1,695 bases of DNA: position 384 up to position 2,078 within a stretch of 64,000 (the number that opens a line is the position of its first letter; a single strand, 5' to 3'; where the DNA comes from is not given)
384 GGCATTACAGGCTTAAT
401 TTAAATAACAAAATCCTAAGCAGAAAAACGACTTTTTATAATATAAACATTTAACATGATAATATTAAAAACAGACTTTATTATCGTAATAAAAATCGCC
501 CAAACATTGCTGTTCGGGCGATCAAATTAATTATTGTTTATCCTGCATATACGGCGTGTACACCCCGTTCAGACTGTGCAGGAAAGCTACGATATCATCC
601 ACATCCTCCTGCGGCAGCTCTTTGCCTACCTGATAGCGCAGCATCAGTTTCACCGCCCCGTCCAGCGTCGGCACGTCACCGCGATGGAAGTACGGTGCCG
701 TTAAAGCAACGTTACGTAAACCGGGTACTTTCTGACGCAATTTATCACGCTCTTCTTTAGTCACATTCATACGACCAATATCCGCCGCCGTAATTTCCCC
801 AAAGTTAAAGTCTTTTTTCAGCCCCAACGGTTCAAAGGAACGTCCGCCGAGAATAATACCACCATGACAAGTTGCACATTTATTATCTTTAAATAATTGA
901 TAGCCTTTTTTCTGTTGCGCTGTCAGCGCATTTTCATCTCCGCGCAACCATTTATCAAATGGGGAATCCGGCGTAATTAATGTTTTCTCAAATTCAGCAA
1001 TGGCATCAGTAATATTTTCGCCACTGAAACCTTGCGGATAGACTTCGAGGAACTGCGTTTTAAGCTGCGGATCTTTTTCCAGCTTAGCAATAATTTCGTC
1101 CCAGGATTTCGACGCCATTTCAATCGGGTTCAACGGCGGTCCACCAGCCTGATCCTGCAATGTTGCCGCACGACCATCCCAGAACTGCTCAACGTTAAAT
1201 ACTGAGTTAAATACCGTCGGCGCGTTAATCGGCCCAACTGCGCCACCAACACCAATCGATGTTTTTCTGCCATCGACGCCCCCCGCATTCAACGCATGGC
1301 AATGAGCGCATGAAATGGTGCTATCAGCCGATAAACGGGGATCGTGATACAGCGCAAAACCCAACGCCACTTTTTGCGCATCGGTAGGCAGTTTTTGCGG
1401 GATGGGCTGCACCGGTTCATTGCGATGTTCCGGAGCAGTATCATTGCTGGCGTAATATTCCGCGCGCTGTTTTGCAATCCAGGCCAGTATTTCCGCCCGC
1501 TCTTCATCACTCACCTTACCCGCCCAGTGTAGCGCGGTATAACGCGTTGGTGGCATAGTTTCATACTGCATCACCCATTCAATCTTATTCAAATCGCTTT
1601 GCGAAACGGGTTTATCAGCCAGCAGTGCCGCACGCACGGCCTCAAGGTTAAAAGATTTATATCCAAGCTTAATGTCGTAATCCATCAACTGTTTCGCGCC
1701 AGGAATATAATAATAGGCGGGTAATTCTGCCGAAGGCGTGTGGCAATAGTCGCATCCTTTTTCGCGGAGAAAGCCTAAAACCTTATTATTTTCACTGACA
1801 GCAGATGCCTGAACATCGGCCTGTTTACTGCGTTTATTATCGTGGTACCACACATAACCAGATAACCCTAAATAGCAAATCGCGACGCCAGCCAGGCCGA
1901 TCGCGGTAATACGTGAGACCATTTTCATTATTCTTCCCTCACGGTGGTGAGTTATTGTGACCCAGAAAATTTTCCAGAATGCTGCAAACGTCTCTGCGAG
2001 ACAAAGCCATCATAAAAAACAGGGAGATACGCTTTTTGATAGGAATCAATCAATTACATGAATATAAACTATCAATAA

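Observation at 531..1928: YhjA carries three CXXCH haem-binding motifs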

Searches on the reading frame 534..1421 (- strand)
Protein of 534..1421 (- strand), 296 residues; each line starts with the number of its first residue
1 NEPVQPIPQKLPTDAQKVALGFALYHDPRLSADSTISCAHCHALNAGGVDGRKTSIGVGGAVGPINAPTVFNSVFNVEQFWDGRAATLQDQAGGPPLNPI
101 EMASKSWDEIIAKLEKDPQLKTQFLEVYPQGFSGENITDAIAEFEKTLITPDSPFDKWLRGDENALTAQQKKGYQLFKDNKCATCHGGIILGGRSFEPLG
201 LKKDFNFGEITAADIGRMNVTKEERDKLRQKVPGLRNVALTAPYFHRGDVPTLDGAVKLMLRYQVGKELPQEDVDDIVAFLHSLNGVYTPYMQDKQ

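Call 36: search_solved_structures(query=window:534-1421:-, max_evalue=1e-60, show_alignments=5)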
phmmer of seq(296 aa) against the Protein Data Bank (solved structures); distinct sequences matched with E-value up to 1e-60: 15.
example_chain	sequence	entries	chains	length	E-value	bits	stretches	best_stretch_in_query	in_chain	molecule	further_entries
9qdt_A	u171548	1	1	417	2.2e-202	673.9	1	1-293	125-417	Probable cytochrome c peroxidase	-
6qkn_A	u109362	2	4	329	5.2e-76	259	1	9-287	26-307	Cytochrome-c peroxidase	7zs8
6fu3_A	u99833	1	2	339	5.7e-76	258.8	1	9-287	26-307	Protein CcpR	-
1iqc_A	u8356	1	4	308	7e-76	258.5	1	1-287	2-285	di-heme peroxidase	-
1eb7_A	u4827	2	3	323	5.7e-74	252.3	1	12-287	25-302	CYTOCHROME C551 PEROXIDASE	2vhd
3o5c_A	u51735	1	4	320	1.2e-72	248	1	2-287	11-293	Cytochrome c551 peroxidase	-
2c1u_A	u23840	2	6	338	4.2e-71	242.9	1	6-287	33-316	DI-HAEM CYTOCHROME C PEROXIDASE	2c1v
4aao_A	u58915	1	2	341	3.1e-67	230.1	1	6-290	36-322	CYTOCHROME C551 PEROXIDASE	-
4aal_A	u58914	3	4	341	3.1e-67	230.1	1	6-290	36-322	CYTOCHROME C551 PEROXIDASE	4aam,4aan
1nml_A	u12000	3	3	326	4.8e-67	229.5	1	14-287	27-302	di-haem cytochrome c peroxidase | Cytochrome c peroxidase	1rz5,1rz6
3hq9_A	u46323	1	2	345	7.5e-66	225.6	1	10-287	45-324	Cytochrome c551 peroxidase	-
3hq8_A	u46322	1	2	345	5e-65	222.9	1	10-287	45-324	Cytochrome c551 peroxidase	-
3hq6_A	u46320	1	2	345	9.4e-65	222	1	10-287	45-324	Cytochrome c551 peroxidase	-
3hq7_A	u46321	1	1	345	1.3e-64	221.6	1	10-287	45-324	Cytochrome c551 peroxidase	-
1zzh_A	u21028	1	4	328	1.3e-64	221.5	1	15-287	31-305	cytochrome c peroxidase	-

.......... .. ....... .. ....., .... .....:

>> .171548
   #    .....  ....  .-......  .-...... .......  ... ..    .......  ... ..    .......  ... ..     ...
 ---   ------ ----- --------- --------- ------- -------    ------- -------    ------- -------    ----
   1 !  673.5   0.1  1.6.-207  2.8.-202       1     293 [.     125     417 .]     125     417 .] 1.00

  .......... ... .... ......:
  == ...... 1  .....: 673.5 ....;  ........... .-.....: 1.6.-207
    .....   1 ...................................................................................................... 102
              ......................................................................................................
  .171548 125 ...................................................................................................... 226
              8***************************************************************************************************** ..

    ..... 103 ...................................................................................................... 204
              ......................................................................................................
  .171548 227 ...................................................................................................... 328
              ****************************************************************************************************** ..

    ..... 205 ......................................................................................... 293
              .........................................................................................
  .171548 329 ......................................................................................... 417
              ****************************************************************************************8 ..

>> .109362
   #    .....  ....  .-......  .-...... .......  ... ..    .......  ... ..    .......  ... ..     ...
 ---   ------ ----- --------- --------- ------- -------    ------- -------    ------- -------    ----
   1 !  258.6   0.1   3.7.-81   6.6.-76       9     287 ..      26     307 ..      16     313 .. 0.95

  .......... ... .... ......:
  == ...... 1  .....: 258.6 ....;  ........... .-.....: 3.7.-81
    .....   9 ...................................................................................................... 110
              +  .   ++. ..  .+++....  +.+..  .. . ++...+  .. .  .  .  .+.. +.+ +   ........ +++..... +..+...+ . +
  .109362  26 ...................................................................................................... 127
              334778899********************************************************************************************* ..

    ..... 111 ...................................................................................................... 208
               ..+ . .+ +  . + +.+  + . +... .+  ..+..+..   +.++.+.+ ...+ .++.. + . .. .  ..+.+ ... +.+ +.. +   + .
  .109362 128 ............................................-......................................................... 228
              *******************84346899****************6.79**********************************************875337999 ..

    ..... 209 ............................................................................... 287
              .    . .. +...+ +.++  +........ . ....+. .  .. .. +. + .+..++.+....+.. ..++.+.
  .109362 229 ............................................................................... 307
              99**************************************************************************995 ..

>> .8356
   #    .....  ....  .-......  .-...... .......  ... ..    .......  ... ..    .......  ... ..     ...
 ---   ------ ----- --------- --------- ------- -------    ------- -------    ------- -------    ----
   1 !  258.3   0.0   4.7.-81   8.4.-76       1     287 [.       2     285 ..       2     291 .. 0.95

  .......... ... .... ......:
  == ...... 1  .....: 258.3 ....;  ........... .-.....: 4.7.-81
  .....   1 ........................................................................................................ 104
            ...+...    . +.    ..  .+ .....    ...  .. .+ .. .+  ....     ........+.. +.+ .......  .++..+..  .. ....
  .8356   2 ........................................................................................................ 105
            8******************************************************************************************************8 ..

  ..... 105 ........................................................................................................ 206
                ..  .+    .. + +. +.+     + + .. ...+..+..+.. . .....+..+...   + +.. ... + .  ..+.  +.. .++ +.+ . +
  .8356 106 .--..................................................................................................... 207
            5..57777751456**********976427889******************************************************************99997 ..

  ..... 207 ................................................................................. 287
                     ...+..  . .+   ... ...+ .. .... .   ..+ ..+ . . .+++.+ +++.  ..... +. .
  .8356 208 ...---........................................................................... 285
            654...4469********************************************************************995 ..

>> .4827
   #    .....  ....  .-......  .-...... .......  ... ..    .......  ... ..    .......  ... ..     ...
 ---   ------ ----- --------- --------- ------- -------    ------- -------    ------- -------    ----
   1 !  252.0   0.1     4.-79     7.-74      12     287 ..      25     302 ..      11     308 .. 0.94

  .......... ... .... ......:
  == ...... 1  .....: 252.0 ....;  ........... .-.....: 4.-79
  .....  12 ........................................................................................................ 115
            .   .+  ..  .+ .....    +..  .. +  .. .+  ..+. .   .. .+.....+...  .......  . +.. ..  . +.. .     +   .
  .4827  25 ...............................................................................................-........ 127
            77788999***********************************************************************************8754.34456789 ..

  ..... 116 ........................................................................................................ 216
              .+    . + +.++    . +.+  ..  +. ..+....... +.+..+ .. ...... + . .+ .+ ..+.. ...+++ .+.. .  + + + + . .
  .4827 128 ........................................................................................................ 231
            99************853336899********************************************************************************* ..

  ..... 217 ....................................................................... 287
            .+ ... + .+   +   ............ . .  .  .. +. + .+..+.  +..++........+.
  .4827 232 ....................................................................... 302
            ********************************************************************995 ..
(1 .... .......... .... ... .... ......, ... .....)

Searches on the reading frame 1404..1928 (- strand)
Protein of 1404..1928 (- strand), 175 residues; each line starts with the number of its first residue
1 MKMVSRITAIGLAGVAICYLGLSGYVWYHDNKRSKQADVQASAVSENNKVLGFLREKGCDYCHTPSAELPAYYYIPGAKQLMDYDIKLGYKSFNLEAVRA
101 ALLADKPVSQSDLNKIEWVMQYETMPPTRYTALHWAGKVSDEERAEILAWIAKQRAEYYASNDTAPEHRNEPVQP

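Call 24: find_homologous_proteins(query=window:1404-1928:-, max_evalue=0.001)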
Query seq(175 aa) (175 aa): 58 proteins with E <= 0.001 among 219 candidates.
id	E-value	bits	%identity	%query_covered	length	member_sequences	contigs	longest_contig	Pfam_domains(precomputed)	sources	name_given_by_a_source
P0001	1.9e-114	397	100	100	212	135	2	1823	PF14376.12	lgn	-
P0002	6.9e-114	396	99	100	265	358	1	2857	PF03150.20,PF14376.12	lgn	-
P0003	7.0e-114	396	99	100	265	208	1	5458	PF03150.20,PF14376.12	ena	-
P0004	2.3e-113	394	99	100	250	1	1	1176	PF14376.12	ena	-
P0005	7.0e-108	376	100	95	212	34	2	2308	PF14376.12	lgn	-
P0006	4.0e-103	360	98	93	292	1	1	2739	PF14376.12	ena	-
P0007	3.0e-100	351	100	89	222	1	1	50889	PF14376.12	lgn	-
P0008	4.7e-98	344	99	88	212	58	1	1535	PF14376.12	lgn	-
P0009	4.5e-96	338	99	86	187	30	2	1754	PF14376.12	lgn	-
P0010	8.5e-95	333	83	100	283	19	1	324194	PF03150.20,PF14376.12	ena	-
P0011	2.0e-94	332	99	85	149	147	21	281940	PF14376.12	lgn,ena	-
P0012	2.5e-88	312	77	100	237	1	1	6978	PF14376.12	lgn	-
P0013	6.9e-88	311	99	79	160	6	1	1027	PF14376.12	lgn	-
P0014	5.5e-81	288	84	85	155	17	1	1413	PF14376.12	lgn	-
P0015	8.2e-79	281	94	78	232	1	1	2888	PF14376.12,PF01370.28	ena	-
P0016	4.1e-75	269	66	100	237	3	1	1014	PF03150.20,PF14376.12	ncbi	ncbi:heme-binding domain-containing protein, partial [Serratia proteamaculans]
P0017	1.1e-70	255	99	67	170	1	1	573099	PF14376.12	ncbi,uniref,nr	ncbi:heme-binding domain-containing protein [Escherichia coli]|uniref:heme-binding domain-containing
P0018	2.0e-67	244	83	74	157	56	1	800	PF14376.12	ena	-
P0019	2.4e-65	237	69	86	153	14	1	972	PF14376.12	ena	-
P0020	2.3e-63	231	100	61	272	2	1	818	PF03150.20,PF14376.12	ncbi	ncbi:cytochrome c peroxidase, partial [Shigella flexneri]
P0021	2.7e-63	231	62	87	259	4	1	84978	PF03150.20,PF14376.12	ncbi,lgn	-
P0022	1.1e-57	213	68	78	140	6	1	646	PF14376.12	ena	-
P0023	2.2e-57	212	55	100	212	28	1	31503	PF14376.12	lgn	-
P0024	7.7e-56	207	99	56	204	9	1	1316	PF03150.20,PF14376.12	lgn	-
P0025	5.3e-55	204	100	54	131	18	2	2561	PF14376.12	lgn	-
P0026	9.5e-55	203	100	54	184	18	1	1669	PF03150.20,PF14376.12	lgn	-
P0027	3.7e-54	201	99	54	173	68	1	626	PF03150.20,PF14376.12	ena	-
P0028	1.9e-52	196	100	50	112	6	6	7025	PF14376.12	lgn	-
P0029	1.8e-51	192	99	50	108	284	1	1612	PF14376.12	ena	-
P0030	4.2e-50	188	80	58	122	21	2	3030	PF14376.12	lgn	-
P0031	1.6e-49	186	83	62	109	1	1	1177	PF14376.12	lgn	-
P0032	2.2e-49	186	99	51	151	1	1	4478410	PF14376.12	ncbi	-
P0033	3.6e-49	185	86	64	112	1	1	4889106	PF14376.12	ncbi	-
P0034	1.5e-48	183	94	54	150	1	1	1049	PF03150.20,PF14376.12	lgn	-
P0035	1.3e-44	170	99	45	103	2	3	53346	PF14376.12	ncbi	ncbi:heme-binding domain-containing protein, partial [Escherichia coli]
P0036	4.5e-44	168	77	59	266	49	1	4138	PF03150.20,PF14376.12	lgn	-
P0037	4.6e-44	168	77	59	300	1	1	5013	PF03150.20,PF14376.12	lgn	-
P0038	5.3e-44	168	100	43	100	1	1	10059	PF14376.12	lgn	-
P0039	1.7e-43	166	95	48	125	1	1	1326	PF14376.12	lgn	-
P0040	4.5e-43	165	73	59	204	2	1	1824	PF03150.20,PF14376.12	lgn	-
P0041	2.6e-42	162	97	45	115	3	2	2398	PF14376.12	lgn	-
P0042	2.5e-40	156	78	54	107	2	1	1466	PF14376.12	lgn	-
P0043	3.3e-40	156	96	45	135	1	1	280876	PF03150.20,PF14376.12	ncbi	-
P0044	2.4e-39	153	70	62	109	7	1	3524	PF14376.12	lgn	-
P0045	4.5e-39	152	82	54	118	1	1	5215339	PF14376.12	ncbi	-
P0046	5.9e-39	152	73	54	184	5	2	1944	PF03150.20,PF14376.12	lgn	-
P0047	8.3e-39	151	56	76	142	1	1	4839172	PF14376.12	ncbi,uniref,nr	ncbi:cytochrome c peroxidase [Salmonella enterica subsp. enterica]|uniref:Cytochrome c peroxidase n=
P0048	1.4e-36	144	72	51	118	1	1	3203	PF14376.12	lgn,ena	-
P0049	1.2e-34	138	75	50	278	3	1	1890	PF03150.20,PF14376.12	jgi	jgi:cytochrome c peroxidase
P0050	1.9e-32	130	91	39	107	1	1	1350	PF14376.12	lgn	-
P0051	2.6e-32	130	81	40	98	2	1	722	PF14376.12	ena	-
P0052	1.2e-31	128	90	39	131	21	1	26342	PF14376.12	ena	-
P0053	1.0e-30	125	72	46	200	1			PF03150.20,PF14376.12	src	-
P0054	1.1e-27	115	76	42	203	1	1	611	PF03150.20,PF14376.12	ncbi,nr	ncbi:TPA: heme-binding domain-containing protein, partial [Klebsiella pneumoniae]|nr:heme-binding do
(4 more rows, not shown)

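Call 33: search_protein_representatives(protein=window:1404-1928:-)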
Query: 175 residues. Proteins with E-value up to 0.001 (for the whole library): 377; up to 1e-10: 93; up to 1e-30: 15. The best 150 are listed.
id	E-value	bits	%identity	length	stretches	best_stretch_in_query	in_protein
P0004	7.3e-114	393.8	99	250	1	1-175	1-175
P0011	6.5e-95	332.1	99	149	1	1-149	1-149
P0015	2.6e-79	281.3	95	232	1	1-134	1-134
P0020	7.3e-64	231.0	100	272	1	70-175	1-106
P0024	2.4e-56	206.5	98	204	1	77-175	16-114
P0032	6.9e-50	185.5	96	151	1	75-166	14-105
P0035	4.1e-45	170.0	97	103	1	1-79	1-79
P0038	1.7e-44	168.0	96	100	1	1-79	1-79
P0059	3.2e-41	157.3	46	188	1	16-175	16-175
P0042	8.0e-41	156.0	78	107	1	82-175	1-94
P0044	7.6e-40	152.8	70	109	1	1-107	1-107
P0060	6.5e-36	140.0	88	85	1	1-78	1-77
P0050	6.0e-33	130.4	86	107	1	82-153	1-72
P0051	8.3e-33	129.9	81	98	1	1-70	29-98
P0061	1.4e-31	125.9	44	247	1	9-169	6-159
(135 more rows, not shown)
